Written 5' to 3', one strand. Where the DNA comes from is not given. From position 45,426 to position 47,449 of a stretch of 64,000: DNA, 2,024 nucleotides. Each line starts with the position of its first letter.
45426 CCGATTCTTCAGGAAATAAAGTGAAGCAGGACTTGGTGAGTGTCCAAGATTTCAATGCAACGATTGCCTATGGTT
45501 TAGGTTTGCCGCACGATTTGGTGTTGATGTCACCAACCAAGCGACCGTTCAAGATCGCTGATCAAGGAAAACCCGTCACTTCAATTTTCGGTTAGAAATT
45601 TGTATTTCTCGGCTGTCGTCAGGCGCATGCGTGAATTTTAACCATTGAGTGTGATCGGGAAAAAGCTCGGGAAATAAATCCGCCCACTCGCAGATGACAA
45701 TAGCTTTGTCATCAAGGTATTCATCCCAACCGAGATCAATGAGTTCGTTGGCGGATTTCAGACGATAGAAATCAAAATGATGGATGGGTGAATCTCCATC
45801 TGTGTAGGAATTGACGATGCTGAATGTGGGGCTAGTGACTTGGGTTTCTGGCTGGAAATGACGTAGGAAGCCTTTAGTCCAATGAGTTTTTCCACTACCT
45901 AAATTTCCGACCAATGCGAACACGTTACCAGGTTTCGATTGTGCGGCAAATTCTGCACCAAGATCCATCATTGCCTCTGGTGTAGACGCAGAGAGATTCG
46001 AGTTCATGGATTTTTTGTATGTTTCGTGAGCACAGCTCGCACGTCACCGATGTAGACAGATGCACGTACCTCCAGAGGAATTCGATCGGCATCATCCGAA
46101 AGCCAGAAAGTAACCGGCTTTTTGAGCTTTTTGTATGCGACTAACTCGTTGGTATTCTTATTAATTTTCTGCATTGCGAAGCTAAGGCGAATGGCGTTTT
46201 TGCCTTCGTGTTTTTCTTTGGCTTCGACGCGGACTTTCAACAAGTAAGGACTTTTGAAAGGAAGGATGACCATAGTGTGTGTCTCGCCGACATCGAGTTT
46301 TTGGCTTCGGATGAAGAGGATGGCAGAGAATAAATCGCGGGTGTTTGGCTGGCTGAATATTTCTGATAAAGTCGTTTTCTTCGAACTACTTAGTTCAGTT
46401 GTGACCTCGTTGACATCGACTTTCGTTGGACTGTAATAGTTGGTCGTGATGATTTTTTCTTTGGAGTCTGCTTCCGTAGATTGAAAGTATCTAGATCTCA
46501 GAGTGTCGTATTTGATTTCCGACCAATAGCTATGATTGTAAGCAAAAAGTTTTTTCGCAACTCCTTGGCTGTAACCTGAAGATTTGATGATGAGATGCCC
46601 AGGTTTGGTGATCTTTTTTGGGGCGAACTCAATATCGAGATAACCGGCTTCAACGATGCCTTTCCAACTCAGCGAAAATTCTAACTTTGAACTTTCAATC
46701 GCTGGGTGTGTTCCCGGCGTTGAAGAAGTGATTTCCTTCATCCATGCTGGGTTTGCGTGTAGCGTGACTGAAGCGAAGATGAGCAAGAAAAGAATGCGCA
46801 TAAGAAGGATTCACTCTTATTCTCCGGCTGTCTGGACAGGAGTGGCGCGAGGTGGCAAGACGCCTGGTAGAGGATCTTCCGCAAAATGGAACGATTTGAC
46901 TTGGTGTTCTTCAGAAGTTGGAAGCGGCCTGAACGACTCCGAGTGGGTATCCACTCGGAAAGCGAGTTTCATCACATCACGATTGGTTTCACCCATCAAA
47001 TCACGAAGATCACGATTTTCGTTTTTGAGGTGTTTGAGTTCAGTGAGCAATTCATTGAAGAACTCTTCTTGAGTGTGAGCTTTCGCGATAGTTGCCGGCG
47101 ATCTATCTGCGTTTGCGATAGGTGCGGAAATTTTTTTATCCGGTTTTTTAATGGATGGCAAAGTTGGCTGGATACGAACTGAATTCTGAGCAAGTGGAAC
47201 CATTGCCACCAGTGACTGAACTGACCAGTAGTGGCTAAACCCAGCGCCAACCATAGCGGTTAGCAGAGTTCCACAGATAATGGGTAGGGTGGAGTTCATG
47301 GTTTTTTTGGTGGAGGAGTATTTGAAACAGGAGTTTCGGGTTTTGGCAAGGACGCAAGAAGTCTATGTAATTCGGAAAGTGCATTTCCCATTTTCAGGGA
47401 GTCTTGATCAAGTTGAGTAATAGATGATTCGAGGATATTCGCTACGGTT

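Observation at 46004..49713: Seven-gene ATGA-coupled operon: a lone pseudopilin, four uncharacterised envelope proteins, a DUF3108-like protein and TsaE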

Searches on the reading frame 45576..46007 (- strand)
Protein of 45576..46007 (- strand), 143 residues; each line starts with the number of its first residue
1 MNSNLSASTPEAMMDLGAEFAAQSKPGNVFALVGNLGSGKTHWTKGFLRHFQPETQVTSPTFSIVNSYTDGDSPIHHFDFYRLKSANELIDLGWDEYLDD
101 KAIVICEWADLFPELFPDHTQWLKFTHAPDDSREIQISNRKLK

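Call 3: search_protein_families(library=pfam, proteins=[window:45576-46007:-], max_evalue=1)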
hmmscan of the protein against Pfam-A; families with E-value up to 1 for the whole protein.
window:45576-46007:- (143 aa): 3 families
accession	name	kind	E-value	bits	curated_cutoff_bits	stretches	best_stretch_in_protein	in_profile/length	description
PF02367.23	TsaE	-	1.2e-34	119.5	26.6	1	9-135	3-128/128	Threonylcarbamoyl adenosine biosynthesis protein TsaE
PF00005.33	ABC_tran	-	0.11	13.6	25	1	24-54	8-38/137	ABC transporter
PF12775.13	AAA_7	-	0.26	11.2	25.8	1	30-61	36-68/181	P-loop containing dynein motor region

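Call 4: search_protein_families(library=ncbifam, proteins=[window:45576-46007:-], max_evalue=1)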
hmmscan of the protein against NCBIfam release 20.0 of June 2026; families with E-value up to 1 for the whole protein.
window:45576-46007:- (143 aa): 13 families
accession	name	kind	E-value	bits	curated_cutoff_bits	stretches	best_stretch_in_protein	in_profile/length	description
TIGR00150.1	T6A_YjeE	equivalog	8.4e-32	109.8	60.1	1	11-138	6-132/135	tRNA (adenosine(37)-N6)-threonylcarbamoyltransferase complex ATPase subunit type 1 TsaE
NF007931.0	PRK10646.1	equivalog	3e-22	79.2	246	1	7-137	8-137/153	tRNA (adenosine(37)-N6)-threonylcarbamoyltransferase complex ATPase subunit type 1 TsaE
NF041405.1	XopAJ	subfamily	0.032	13.4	300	1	5-45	38-78/324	XopAJ/AvrRxo1 family type III secretion system effector zeta toxin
TIGR02857.1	CydD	equivalog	0.043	12.8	435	1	4-55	326-376/529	thiol reductant ABC exporter subunit CydD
NF010178.0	PRK13657.1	equivalog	0.062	11.7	733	1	22-55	356-389/588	glucan ABC transporter ATP-binding protein/ permease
TIGR02770.1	nickel_nikD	equivalog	0.064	12.6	318.7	1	23-59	8-44/230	nickel import ATP-binding protein NikD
TIGR02203.1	MsbA_lipidA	equivalog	0.065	11.7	602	1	18-54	350-386/572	lipid A export permease/ATP-binding protein MsbA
NF000475.1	tet_ABC_46_B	exception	0.071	11.6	1250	1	19-54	357-392/578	tetracycline efflux ABC transporter Tet(46) subunit B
TIGR02928.1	TIGR02928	subfamily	0.084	11.7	181.3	1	22-65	36-78/366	orc1/cdc6 family replication initiation protein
TIGR03420.1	DnaA_homol_Hda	equivalog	0.12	11.9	194.8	1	20-53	32-64/226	DnaA regulatory inactivator Hda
TIGR02204.1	MsbA_rel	hypoth_equivalog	0.14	10.7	780.4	1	23-55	362-394/576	ABC transporter, permease/ATP-binding protein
TIGR02323.1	CP_lyasePhnK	equivalog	0.27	10.7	302.85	1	25-54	25-54/239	phosphonate C-P lyase system protein PhnK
TIGR00958.1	3a01208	subfamily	0.29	9.3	874.6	1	25-55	505-535/711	antigen peptide transporter 2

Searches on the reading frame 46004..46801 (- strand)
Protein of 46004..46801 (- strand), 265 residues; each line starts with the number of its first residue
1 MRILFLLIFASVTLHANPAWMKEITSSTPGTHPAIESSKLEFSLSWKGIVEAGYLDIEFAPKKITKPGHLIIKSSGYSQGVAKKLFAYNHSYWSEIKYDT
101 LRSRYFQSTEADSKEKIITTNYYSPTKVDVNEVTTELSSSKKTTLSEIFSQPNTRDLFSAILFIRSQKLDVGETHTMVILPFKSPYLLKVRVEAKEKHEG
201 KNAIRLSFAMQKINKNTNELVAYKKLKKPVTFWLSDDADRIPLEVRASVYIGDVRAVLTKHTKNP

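Call 3: search_protein_families(library=pfam, proteins=[window:46004-46801:-], max_evalue=1)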
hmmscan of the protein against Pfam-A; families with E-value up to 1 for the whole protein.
window:46004-46801:- (265 aa): 2 families
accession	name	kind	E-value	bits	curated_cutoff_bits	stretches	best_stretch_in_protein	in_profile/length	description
PF11306.15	DUF3108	-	9.8e-20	71.7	26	1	42-259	2-209/209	Protein of unknown function (DUF3108)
PF00942.24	CBM_3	-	0.0046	17.8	22.4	1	75-137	9-70/83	Cellulose binding domain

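Call 4: search_protein_families(library=ncbifam, proteins=[window:46004-46801:-], max_evalue=1)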
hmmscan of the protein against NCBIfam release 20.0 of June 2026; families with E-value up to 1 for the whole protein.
window:46004-46801:- (265 aa): 0 families

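Call 89: search_solved_structures(query=window:46004-46801:-, max_evalue=1)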
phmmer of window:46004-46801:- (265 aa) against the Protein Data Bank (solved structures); distinct sequences matched with E-value up to 1: 9.
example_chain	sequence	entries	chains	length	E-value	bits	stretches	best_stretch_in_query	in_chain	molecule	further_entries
7m0g_A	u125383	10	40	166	0.036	16.7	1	209-255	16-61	Cofilin-2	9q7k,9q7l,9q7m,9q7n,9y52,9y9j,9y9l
7u8k_K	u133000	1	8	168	0.037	16.7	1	209-255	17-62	Cofilin-2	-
1tvj_A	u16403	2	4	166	0.049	16.3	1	211-255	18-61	Cofilin | Cofilin-2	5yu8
5hvk_B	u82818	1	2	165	0.07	15.8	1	210-256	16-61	Cofilin-1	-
6uc0_I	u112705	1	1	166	0.078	15.6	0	210-256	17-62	Cofilin-1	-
1q8g_A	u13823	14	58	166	0.078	15.6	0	210-256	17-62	Cofilin, non-muscle isoform | Cofilin-2 | Cofilin-1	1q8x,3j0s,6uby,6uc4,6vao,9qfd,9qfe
5l6w_C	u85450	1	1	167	0.081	15.6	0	210-256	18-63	Cofilin-1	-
9h1f_A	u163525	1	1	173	0.089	15.4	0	210-256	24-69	Cofilin-1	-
4bex_1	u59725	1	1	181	0.099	15.3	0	210-256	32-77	COFILIN-1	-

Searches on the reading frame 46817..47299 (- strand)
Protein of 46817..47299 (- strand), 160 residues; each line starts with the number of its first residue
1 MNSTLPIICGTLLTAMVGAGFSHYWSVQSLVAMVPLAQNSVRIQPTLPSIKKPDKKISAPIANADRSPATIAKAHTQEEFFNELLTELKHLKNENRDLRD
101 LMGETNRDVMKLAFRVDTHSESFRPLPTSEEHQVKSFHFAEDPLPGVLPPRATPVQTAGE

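Call 3: search_protein_families(library=pfam, proteins=[window:46817-47299:-], max_evalue=1)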
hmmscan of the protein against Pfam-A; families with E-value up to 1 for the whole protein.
window:46817-47299:- (160 aa): 0 families

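Call 4: search_protein_families(library=ncbifam, proteins=[window:46817-47299:-], max_evalue=1)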
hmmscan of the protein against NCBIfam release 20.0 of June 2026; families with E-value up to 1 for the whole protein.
window:46817-47299:- (160 aa): 1 family
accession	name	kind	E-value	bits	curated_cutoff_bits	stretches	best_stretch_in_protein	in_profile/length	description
TIGR01503.1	MthylAspMut_E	equivalog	0.072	11.6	390.1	1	38-97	31-87/480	methylaspartate mutase subunit E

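Call 20: search_solved_structures(query=A4, max_evalue=10)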
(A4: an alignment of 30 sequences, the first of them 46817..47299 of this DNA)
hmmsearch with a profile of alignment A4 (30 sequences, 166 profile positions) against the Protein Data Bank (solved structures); distinct sequences matched with E-value up to 10: 19.
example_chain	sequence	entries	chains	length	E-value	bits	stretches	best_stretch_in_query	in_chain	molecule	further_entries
8whh_E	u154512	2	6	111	0.19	15.5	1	61-125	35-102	CLIP1 protein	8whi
5oi7_A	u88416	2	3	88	0.62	13.8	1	50-107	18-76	Centrosomal protein of 85 kDa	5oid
4v61_AT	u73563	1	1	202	0.73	13.6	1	17-108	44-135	Ribosomal Protein S20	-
3qz0_A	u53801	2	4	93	0.8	13.5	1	70-123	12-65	Factor H binding protein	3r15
9tlr_A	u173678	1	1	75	1.2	12.9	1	91-123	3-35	Sc-apCC-2-BCL-xL-11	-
2oex_A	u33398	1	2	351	1.4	12.7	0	63-116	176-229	Programmed cell death 6-interacting protein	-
6wiv_B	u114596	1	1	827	1.5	12.6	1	59-122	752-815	Gamma-aminobutyric acid type B receptor subunit 2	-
1dh3_A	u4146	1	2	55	1.6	12.5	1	73-109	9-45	TRANSCRIPTION FACTOR CREB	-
6uo8_B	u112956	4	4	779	1.6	12.5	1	59-122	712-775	Gamma-aminobutyric acid type B receptor subunit 2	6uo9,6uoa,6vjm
6w2x_B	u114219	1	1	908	1.7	12.4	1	59-122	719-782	Gamma-aminobutyric acid type B receptor subunit 2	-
7c7s_B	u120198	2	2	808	1.7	12.4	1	59-122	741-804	Gamma-aminobutyric acid type B receptor subunit 2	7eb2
2ojq_A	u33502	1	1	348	1.7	12.4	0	63-116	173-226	Programmed cell death 6-interacting protein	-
1ytz_T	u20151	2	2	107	2.2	12.1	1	53-125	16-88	Troponin T | Troponin T, fast skeletal muscle isoforms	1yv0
2w49_1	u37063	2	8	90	2.3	12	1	54-125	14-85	TROPONIN T, FAST SKELETAL MUSCLE ISOFORMS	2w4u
7o92_A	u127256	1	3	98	2.3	12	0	83-112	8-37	hypothetical protein UY81_C0065G0003 residues 18-54 from Candidatus Giovannonibacteria bac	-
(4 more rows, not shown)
